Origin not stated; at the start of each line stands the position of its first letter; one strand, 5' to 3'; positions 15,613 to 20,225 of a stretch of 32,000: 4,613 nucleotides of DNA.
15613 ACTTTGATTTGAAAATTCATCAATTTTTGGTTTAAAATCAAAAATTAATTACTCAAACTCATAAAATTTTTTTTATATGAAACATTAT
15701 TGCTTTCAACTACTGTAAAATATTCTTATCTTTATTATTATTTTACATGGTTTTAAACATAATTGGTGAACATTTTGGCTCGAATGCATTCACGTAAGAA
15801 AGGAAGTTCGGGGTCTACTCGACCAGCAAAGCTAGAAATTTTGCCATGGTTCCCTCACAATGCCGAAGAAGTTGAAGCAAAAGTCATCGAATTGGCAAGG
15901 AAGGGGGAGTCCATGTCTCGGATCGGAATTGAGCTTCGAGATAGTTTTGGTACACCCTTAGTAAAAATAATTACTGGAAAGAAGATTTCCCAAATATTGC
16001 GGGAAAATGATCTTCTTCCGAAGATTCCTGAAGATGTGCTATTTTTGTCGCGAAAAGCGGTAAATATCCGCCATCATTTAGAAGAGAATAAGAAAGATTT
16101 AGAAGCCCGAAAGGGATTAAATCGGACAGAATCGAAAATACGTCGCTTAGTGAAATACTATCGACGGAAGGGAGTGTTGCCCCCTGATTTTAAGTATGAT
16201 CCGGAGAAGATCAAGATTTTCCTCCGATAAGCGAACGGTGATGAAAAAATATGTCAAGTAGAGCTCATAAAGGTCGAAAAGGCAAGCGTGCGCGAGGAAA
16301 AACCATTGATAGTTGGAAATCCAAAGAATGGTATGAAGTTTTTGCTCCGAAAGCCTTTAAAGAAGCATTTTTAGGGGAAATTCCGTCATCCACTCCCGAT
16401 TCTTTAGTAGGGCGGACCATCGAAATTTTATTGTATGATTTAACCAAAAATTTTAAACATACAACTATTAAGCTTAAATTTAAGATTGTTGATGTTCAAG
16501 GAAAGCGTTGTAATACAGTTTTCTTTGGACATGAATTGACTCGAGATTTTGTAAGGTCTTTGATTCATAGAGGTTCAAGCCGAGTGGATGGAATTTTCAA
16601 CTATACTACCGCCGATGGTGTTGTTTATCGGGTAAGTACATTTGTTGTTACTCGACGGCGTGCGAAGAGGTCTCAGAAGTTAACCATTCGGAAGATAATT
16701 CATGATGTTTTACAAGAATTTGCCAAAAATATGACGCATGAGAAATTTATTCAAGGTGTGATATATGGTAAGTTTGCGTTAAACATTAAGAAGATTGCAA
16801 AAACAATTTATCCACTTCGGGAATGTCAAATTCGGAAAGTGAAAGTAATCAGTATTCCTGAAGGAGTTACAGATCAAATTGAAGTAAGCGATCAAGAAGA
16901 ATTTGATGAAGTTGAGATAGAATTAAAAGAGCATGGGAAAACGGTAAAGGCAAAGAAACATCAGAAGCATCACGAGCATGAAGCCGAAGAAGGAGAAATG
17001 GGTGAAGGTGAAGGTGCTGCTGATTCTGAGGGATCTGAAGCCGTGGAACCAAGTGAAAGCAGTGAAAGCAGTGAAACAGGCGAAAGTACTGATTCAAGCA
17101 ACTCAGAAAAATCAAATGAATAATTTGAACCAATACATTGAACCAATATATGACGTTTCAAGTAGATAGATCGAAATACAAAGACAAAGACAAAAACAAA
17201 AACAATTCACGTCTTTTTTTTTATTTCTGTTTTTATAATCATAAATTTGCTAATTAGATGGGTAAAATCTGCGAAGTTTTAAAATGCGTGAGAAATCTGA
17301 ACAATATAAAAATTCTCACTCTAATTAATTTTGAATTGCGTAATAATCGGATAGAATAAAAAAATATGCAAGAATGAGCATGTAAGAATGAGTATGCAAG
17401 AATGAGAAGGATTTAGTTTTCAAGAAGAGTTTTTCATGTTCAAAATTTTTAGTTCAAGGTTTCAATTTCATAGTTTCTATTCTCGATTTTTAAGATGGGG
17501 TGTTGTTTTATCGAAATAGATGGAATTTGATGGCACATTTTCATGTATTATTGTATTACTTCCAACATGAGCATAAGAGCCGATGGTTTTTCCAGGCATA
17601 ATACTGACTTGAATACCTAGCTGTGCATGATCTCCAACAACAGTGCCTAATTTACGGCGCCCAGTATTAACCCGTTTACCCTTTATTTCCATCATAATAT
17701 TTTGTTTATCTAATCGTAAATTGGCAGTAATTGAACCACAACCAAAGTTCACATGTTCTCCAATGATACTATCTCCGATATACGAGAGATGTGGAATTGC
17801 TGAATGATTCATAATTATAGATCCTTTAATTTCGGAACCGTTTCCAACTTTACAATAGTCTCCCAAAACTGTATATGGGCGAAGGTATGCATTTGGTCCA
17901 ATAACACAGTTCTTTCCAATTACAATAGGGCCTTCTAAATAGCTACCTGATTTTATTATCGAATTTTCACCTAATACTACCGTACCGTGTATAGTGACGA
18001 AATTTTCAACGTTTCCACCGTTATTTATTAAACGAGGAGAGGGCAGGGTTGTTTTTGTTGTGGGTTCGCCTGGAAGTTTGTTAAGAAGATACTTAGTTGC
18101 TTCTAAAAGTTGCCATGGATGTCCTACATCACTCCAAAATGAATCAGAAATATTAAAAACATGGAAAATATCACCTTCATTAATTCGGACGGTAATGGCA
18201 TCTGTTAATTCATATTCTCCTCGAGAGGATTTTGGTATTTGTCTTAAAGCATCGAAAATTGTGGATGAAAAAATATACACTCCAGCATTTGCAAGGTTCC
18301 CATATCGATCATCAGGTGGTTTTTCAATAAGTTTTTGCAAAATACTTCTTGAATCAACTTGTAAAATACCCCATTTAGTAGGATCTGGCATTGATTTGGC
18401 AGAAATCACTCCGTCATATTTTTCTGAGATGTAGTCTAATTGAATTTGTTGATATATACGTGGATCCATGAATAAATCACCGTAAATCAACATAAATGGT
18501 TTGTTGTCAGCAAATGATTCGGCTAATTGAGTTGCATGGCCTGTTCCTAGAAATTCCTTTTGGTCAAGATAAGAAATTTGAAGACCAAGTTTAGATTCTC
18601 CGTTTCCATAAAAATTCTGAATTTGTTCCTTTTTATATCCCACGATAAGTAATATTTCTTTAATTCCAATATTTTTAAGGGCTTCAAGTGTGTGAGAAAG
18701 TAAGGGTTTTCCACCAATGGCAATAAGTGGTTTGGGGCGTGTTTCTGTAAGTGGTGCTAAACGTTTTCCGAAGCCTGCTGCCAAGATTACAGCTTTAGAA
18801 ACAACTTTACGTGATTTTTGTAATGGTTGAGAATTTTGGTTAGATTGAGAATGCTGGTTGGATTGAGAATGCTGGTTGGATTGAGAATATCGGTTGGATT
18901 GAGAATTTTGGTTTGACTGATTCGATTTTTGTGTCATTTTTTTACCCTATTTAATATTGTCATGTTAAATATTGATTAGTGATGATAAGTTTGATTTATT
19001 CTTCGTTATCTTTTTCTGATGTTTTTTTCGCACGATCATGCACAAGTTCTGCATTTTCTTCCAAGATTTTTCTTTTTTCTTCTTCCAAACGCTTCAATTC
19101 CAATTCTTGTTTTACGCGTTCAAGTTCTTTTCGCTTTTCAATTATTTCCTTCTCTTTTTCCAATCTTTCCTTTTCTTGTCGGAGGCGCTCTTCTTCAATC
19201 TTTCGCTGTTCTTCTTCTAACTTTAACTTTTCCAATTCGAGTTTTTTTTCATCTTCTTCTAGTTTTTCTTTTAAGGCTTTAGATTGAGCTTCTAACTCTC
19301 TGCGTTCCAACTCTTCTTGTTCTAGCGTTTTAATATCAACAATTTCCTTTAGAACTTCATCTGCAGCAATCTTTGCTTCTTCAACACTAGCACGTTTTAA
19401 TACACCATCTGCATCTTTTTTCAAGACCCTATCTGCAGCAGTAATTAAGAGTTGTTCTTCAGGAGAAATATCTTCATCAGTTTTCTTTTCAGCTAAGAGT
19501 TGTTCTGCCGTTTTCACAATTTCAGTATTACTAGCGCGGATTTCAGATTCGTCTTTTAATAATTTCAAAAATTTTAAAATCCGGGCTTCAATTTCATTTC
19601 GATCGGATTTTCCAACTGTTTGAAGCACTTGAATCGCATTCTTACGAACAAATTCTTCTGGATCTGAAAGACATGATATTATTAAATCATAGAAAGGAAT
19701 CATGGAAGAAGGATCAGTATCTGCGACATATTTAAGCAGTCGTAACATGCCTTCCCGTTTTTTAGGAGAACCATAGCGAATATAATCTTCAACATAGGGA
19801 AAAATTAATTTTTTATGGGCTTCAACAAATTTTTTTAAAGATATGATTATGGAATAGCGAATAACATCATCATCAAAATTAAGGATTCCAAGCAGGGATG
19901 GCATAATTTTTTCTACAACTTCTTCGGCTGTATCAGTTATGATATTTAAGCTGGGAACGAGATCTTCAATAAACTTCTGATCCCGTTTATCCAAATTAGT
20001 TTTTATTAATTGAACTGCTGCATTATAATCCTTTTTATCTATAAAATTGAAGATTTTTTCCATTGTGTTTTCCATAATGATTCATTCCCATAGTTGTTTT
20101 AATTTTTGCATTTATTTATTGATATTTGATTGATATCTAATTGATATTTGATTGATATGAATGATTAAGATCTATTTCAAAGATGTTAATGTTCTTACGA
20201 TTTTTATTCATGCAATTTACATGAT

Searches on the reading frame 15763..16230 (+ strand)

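Call 12: search_protein_families(library=pfam, proteins=[window:15763-16230:+], max_evalue=0.001)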
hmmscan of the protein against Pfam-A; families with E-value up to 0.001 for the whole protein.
window:15763-16230:+ (155 aa): 2 families
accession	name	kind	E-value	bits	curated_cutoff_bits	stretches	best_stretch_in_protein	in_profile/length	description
PF08069.17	Ribosomal_S13_N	-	2.2e-20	72.9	25.4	1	6-63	2-59/60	Ribosomal S13/S15 N-terminal domain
PF00312.27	Ribosomal_S15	-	5.8e-16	58.9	31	1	78-152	4-80/81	Ribosomal protein S15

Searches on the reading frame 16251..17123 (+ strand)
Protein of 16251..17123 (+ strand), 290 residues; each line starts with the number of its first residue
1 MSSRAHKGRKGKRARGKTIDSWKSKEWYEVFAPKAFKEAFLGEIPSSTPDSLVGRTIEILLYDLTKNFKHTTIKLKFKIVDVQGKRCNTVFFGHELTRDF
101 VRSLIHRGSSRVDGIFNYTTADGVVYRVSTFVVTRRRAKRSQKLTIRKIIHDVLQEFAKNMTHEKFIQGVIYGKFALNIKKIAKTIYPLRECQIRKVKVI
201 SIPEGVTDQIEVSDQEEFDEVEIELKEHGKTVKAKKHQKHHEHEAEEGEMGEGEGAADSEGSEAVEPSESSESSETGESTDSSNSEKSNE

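Call 12: search_protein_families(library=pfam, proteins=[window:16251-17123:+], max_evalue=0.001)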
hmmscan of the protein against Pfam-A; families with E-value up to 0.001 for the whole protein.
window:16251-17123:+ (290 aa): 1 family
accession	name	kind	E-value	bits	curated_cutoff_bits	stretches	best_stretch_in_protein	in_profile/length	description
PF01015.23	Ribosomal_S3Ae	-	4e-66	222.7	29.3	1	15-203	3-191/191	Ribosomal S3Ae family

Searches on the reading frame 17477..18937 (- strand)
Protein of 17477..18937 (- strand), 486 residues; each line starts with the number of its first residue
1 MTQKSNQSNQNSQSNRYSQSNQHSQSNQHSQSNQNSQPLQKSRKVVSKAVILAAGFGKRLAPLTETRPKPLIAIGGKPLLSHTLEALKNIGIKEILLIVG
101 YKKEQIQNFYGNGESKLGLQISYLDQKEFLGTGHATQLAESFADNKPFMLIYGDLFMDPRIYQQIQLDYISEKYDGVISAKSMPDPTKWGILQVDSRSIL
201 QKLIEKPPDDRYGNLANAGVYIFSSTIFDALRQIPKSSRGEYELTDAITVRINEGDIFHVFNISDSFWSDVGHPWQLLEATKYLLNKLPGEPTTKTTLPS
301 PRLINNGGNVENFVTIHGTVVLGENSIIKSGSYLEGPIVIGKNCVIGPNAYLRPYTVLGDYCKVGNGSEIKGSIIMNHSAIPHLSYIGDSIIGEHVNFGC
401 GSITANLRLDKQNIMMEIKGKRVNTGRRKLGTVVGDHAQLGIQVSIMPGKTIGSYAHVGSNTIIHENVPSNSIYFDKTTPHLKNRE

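Call 12: search_protein_families(library=pfam, proteins=[window:17477-18937:-], max_evalue=0.001)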
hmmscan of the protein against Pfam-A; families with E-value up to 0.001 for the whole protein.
window:17477-18937:- (486 aa): 8 families
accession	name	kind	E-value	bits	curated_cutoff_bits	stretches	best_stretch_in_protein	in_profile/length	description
PF00483.29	NTP_transferase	-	6.2e-43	147.6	21.2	1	48-285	1-243/245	Nucleotidyl transferase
PF00132.30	Hexapep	-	5.1e-22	77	27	2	338-372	2-36/36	Bacterial transferase hexapeptide (six repeats)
PF12804.13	NTP_transf_3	-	2.6e-12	47.6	27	1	49-183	1-127/160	MobA-like NTP transferase domain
PF25084.1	LbH_EIF2B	-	5.2e-11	42.9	54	1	332-401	16-84/105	EIF2B subunit epsilon LbH domain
PF14602.12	Hexapep_2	-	7.6e-07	29.2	27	1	337-368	1-30/34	Hexapeptide repeat of succinyl-transferase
PF01128.25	IspD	-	4.9e-06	26.9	27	1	49-108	3-61/221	2-C-methyl-D-erythritol 4-phosphate cytidylyltransferase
PF25087.1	GMPPB_C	-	2.3e-05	24.5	39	0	306-381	27-100/110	GMPPB C-terminal domain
PF24894.1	Hexapep_GlmU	-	0.00019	21.9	23.3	0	356-401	35-80/104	GlmU-like, C-terminal hexapeptide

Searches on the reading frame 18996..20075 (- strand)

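Call 12: search_protein_families(library=pfam, proteins=[window:18996-20075:-], max_evalue=0.001)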
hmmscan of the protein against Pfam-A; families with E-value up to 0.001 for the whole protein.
window:18996-20075:- (359 aa): 6 families
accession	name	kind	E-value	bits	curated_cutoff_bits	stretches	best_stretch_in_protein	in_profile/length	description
PF10363.15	RTP1_C1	-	1.2e-05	25.8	25.9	1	104-194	14-103/112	Required for nuclear transport of RNA pol II C-terminus 1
PF02985.28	HEAT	-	1.2e-05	25.5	23.5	0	130-156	3-29/31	HEAT repeat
PF01602.26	Adaptin_N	-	1.5e-05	24.2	37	0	8-89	326-408/524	Adaptin N terminal region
PF13513.12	HEAT_EZ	-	2.6e-05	25.1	27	0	48-80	20-52/55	HEAT-like repeat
PF13646.12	HEAT_2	-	0.0003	21.5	27.7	0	103-158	13-62/88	HEAT repeats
PF12755.13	Vac14_Fab1_bd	-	0.00086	20.3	22.1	0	130-195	30-92/97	Vacuolar 14 Fab1-binding region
